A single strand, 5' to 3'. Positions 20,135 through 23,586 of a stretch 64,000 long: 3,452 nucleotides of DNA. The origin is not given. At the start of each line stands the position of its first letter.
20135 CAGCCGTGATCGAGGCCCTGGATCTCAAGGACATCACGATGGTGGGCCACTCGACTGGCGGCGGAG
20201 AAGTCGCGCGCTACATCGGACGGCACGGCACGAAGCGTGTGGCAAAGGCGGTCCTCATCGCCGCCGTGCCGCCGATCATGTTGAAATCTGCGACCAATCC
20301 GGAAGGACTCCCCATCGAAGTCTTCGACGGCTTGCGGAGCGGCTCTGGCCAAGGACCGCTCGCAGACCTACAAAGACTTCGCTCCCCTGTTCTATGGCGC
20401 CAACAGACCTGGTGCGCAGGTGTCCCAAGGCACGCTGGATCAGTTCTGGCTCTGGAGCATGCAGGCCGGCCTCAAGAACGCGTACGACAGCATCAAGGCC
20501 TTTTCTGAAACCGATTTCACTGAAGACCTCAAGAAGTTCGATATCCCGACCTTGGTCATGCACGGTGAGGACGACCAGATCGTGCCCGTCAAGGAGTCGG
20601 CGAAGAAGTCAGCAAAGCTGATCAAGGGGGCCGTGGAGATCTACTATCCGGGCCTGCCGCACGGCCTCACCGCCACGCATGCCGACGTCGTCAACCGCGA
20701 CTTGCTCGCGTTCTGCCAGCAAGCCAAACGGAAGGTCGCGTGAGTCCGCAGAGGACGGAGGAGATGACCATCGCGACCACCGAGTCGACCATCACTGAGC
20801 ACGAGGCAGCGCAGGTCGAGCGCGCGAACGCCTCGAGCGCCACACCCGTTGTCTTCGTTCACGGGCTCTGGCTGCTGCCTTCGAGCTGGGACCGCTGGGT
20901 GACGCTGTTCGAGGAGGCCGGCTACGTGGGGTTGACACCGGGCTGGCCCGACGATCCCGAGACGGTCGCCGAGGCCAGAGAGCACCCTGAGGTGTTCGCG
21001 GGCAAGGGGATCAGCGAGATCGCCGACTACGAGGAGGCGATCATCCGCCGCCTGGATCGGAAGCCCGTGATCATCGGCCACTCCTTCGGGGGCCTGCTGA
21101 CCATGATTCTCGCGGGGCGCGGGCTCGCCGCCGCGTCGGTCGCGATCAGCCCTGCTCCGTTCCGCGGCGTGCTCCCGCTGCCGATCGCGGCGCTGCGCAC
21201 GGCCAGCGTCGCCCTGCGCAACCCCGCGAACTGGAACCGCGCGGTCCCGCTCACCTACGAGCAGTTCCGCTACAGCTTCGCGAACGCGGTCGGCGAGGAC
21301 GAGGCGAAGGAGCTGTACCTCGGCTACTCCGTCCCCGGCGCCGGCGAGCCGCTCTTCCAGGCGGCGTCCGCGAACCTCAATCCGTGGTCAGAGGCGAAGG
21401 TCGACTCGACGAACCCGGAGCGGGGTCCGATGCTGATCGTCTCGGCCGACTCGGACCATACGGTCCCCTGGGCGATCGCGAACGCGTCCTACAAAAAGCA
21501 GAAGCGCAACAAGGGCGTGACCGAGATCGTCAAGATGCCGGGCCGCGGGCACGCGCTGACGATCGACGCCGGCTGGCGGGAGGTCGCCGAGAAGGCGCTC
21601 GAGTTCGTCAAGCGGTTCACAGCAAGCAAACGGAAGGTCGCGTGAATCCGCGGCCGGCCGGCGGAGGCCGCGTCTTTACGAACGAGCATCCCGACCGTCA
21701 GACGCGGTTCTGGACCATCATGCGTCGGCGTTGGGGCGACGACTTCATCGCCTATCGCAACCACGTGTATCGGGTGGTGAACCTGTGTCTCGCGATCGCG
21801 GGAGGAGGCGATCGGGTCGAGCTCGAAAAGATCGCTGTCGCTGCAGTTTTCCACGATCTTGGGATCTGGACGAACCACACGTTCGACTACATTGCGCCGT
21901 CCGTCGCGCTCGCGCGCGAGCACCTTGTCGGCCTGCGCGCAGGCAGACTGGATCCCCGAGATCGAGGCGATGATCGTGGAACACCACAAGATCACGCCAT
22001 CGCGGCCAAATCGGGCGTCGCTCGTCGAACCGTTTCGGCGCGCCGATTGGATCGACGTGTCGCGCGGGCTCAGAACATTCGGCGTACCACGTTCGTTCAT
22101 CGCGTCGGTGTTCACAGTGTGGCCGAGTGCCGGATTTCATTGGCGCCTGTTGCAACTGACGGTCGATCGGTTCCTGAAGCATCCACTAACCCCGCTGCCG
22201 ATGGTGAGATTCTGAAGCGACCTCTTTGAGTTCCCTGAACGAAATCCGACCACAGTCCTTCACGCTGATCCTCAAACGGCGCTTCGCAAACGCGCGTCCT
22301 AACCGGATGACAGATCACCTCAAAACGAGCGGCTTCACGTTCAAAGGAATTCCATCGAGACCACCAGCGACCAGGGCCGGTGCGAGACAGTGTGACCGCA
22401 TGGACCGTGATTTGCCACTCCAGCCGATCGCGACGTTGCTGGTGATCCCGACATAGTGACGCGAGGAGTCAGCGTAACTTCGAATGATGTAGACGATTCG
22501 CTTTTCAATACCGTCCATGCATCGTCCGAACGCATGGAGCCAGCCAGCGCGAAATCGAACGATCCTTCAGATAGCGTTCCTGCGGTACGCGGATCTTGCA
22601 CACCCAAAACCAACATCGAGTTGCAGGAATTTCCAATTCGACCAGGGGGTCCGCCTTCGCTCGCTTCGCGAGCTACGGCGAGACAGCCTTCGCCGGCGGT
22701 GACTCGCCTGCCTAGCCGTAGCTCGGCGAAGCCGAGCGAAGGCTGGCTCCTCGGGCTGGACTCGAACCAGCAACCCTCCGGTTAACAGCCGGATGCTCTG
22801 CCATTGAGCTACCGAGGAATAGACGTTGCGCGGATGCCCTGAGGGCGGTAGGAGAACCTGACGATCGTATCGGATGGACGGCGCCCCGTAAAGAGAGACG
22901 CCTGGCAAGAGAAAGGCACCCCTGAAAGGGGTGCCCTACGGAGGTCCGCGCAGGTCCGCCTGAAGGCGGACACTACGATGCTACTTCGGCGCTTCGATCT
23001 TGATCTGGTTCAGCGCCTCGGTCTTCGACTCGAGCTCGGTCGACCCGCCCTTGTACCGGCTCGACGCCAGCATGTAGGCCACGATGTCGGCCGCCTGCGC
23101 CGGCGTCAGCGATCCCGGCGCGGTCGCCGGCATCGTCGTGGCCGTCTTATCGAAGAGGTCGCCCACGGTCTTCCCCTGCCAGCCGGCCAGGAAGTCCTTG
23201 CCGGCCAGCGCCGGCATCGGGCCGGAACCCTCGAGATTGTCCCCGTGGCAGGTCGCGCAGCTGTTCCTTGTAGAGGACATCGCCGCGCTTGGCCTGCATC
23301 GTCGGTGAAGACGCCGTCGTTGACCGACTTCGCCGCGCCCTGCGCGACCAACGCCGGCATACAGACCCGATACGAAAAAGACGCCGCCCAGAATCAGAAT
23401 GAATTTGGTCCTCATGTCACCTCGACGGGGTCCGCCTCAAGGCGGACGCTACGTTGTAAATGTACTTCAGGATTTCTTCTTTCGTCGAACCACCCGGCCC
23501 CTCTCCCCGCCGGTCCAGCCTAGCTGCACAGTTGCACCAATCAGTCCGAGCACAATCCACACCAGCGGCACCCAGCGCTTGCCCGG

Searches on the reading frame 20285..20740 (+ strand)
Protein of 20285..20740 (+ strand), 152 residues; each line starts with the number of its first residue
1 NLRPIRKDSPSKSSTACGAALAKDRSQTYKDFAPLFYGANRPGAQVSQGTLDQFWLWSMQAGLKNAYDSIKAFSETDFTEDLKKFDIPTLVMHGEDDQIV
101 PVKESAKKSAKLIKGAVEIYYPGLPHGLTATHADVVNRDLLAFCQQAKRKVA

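Call 55: search_protein_families(library=pfam, proteins=[window:20285-20740:+], max_evalue=0.01)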
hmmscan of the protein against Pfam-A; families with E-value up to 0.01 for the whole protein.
window:20285-20740:+ (152 aa): 5 families
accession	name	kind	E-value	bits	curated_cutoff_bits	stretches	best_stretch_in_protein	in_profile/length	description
PF00326.27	Peptidase_S9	-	1.4e-05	25.1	22.6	1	57-146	115-208/213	Prolyl oligopeptidase family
PF12146.15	Hydrolase_4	-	6.6e-05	22.8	27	1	77-128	182-234/239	Serine aminopeptidase, S33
PF00561.26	Abhydrolase_1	-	0.00015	22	25.8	1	69-122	182-235/245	alpha/beta hydrolase fold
PF20434.5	BD-FAE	-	0.00022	21.2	26.8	1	81-112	184-215/215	BD-FAE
PF08386.16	Abhydrolase_4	-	0.0095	16.5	21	0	80-148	28-95/103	TAP-like protein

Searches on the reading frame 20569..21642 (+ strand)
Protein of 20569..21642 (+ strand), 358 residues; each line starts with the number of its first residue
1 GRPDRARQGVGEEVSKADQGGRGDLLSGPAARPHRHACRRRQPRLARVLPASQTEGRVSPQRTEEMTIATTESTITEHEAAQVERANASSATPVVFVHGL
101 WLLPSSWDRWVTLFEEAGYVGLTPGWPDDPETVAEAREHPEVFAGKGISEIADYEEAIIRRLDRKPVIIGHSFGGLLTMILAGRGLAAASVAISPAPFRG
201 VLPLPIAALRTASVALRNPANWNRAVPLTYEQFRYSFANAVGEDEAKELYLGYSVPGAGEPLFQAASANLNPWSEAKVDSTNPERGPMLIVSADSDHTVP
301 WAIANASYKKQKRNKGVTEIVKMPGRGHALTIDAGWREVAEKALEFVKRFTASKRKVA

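Call 55: search_protein_families(library=pfam, proteins=[window:20569-21642:+], max_evalue=0.01)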
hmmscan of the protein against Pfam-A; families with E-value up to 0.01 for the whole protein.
window:20569-21642:+ (358 aa): 4 families
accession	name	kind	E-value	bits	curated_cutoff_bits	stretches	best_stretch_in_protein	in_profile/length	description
PF12697.13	Abhydrolase_6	-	4e-19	70.6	26.3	1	94-341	1-216/217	Alpha/beta hydrolase family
PF00561.26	Abhydrolase_1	-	1.2e-06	28.8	25.8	1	93-322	2-232/245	alpha/beta hydrolase fold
PF00326.27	Peptidase_S9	-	3.8e-05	23.7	22.6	0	269-350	131-209/213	Prolyl oligopeptidase family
PF01738.24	DLH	-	0.0013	18.8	21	0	278-336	136-194/217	Dienelactone hydrolase family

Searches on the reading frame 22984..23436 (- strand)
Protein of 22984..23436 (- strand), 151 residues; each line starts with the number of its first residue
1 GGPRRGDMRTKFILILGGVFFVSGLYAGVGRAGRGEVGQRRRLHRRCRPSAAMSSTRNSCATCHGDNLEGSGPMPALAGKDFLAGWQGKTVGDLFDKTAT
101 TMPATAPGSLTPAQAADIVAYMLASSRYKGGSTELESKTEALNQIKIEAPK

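Call 55: search_protein_families(library=pfam, proteins=[window:22984-23436:-], max_evalue=0.01)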
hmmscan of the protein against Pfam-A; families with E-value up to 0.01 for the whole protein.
window:22984-23436:- (151 aa): 2 families
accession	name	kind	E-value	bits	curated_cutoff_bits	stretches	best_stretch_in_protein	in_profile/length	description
PF13442.11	Cytochrome_CBB3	-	2.1e-09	38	27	1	57-122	11-68/68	Cytochrome C oxidase, cbb3-type, subunit III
PF00034.26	Cytochrom_C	-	7.4e-08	34.1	21.3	1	58-124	10-88/90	Cytochrome c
